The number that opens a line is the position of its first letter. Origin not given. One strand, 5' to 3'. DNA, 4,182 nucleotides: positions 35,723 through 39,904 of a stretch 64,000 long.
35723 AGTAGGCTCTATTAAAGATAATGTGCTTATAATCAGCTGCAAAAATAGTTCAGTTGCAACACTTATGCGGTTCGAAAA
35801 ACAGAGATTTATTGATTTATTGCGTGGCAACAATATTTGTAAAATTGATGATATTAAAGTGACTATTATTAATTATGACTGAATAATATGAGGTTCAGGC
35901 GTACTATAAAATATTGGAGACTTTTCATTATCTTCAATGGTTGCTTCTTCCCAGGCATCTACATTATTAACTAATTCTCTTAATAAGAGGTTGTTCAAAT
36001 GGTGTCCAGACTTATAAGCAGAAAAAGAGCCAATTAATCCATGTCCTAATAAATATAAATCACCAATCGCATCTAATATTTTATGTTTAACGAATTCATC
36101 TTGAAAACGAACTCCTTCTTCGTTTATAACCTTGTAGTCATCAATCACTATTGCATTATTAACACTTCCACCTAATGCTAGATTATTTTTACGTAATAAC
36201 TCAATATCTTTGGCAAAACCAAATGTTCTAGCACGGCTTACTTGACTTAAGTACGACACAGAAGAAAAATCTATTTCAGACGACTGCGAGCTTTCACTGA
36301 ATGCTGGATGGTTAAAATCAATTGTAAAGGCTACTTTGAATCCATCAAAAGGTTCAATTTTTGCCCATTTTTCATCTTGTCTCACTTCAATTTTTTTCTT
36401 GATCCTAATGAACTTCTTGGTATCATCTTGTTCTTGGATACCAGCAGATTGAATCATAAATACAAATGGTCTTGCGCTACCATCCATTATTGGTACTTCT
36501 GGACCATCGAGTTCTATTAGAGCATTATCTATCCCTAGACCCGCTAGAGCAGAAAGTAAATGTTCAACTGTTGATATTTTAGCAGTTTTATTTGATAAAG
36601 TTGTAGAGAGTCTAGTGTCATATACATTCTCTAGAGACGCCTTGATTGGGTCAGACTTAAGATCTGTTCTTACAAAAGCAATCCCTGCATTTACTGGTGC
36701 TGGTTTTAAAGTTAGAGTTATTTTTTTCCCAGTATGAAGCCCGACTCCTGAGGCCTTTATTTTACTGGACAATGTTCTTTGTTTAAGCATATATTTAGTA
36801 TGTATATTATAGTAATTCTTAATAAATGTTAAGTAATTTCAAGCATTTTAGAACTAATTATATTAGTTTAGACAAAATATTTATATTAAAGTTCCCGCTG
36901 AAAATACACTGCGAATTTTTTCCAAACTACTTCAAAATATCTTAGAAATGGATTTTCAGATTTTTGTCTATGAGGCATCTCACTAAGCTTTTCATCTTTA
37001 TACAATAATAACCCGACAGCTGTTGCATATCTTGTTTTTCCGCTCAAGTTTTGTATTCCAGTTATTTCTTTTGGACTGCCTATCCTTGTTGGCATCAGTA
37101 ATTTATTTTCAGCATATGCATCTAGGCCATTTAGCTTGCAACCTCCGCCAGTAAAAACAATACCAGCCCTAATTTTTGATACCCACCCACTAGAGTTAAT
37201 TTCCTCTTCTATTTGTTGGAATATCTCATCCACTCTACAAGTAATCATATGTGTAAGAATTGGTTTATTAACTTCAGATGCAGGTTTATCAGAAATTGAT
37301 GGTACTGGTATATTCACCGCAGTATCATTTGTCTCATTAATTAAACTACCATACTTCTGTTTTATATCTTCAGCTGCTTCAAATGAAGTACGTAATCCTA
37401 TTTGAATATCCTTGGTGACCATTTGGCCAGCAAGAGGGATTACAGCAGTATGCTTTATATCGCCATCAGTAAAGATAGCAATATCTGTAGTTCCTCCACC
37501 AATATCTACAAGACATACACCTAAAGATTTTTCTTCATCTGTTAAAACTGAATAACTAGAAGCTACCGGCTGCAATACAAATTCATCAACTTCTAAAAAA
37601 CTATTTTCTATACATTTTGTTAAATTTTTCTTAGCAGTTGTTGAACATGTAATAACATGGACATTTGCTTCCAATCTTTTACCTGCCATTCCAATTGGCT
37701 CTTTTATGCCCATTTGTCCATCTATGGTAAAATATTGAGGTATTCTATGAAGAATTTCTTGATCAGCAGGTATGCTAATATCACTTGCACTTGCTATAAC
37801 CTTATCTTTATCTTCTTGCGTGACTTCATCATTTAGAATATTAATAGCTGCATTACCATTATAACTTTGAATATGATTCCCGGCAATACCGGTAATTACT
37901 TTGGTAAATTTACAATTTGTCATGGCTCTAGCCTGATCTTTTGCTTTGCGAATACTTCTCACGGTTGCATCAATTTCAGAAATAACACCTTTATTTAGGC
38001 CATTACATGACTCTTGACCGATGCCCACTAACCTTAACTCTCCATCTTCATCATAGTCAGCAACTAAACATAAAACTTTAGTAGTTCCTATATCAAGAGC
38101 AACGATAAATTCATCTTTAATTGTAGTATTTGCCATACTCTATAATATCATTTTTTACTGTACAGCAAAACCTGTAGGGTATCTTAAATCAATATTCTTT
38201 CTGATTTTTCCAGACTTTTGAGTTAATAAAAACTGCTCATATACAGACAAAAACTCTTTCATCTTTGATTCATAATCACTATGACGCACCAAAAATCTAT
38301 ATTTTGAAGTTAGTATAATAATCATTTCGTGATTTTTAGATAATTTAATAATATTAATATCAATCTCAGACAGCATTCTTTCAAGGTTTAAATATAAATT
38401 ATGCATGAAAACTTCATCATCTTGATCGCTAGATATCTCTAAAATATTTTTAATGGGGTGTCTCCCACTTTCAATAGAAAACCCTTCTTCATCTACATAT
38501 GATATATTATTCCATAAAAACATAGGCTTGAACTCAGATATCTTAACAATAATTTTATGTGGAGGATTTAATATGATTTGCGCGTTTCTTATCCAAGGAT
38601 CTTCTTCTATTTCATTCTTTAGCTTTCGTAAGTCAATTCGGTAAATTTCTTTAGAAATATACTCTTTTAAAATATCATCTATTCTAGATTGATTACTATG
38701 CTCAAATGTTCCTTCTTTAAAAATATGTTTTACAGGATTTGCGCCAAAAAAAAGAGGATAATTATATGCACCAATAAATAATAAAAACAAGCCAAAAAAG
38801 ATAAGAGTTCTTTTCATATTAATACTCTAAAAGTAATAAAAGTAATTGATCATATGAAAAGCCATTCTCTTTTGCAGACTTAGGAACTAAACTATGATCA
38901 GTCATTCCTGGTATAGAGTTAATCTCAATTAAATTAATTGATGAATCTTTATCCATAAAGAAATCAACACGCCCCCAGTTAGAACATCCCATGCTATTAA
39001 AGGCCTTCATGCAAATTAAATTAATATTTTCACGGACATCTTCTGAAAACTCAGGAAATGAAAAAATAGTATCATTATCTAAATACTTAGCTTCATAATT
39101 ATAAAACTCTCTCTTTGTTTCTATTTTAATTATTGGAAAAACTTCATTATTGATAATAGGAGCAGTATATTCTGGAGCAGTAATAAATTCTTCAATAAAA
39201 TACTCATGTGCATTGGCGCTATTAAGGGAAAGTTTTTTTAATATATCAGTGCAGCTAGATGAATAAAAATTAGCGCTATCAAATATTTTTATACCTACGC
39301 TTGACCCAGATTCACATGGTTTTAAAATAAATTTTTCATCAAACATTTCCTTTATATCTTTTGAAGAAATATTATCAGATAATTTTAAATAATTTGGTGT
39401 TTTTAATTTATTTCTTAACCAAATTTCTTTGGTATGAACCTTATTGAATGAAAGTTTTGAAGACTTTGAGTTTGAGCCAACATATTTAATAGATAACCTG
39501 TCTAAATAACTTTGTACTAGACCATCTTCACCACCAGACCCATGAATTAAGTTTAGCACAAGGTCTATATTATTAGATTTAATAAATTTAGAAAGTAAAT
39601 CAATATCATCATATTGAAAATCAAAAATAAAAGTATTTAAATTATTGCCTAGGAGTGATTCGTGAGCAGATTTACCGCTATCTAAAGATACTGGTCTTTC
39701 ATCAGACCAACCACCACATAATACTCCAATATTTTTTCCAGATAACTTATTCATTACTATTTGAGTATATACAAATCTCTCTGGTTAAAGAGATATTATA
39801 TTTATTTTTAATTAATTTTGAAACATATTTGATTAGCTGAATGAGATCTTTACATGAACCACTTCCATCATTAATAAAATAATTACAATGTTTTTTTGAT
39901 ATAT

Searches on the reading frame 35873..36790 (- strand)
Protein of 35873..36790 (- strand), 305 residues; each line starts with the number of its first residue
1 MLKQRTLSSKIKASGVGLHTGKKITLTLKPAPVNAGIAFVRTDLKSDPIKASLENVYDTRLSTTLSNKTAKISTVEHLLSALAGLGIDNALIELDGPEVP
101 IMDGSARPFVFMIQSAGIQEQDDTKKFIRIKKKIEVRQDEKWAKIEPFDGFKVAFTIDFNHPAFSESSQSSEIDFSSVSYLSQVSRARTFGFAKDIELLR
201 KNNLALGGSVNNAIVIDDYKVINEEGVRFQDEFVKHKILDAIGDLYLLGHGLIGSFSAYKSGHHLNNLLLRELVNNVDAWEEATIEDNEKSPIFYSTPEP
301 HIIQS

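Call 7: search_protein_families(library=ncbifam, proteins=[window:35873-36790:-], max_evalue=0.001)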
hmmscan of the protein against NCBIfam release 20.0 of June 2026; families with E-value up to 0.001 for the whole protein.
window:35873-36790:- (305 aa): 3 families
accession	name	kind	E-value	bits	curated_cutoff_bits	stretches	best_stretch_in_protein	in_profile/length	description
TIGR00325.1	lpxC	equivalog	1.4e-116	389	187.25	1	2-297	1-295/297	UDP-3-O-acyl-N-acetylglucosamine deacetylase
NF009667.0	PRK13188.1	equivalog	6.8e-81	272.3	465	1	1-286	2-311/464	bifunctional UDP-3-O-[3-hydroxymyristoyl] N-acetylglucosamine deacetylase/3-hydroxyacyl-ACP dehydratase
NF009666.0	PRK13187.1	equivalog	7.3e-48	163.2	423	1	3-285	10-302/305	UDP-3-O-acyl N-acetylglycosamine deacetylase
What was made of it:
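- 35873..36790 (-): lpxC. TIGR00325, 389 bits (call 7).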

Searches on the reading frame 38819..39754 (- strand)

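Call 7: search_protein_families(library=ncbifam, proteins=[window:38819-39754:-], max_evalue=0.001)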
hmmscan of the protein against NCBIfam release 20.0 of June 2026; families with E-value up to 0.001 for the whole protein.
window:38819-39754:- (311 aa): 36 families (the best 25 are shown)
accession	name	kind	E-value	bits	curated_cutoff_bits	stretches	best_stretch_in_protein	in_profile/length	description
NF002378.0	PRK01372.1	subfamily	2.1e-81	273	243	1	5-310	5-299/305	D-alanine--D-alanine ligase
TIGR01205.1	D_ala_D_alaTIGR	subfamily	9.2e-72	241.7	245.65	1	9-309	2-314/318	D-alanine--D-alanine ligase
NF002527.0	PRK01966.1-3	equivalog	9e-54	182.9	310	1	7-305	3-321/332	D-alanine--D-alanine ligase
NF011169.0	PRK14571.1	equivalog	2.1e-52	178.4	404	1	8-309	2-292/300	D-alanyl-alanine synthetase A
NF002528.0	PRK01966.1-4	subfamily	1.6e-47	162.1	262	1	59-310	96-356/366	D-alanine--D-alanine ligase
NF011167.0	PRK14569.1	equivalog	2.8e-46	158.3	410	1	7-307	4-290/296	D-alanyl-alanine synthetase A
NF000091.3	D_ala_D_ser_VanG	exception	3.3e-37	128.1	495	1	56-309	87-340/344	D-alanine--D-serine ligase VanG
NF002526.0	PRK01966.1-2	equivalog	3.3e-36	124.9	449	1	58-309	89-344/362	D-alanine--D-alanine ligase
NF002525.0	PRK01966.1-1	equivalog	5.5e-34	117.7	457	1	61-310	97-348/364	D-alanine--D-alanine ligase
NF002529.0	PRK01966.1-5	equivalog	1.4e-31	109.7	472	1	64-306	87-330/348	D-alanine--D-alanine ligase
NF000207.3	D_ala_D_ser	equivalog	1.4e-28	100.1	520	1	61-309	88-336/342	D-alanine--D-serine ligase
NF000206.1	D_ala_D_lac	equivalog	7.7e-27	94.2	550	1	59-305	87-333/342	D-alanine--(R)-lactate ligase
NF011170.0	PRK14572.1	equivalog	3.1e-26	92.3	489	1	55-310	81-343/351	D-alanyl-alanine synthetase A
NF011168.0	PRK14570.1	equivalog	1.1e-24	87.6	505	1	59-310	84-344/364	D-alanyl-alanine synthetase A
NF012215.1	D_ala_D_lac_VanD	exception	1.6e-24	86.9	700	1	59-310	87-338/343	D-alanine--(R)-lactate ligase VanD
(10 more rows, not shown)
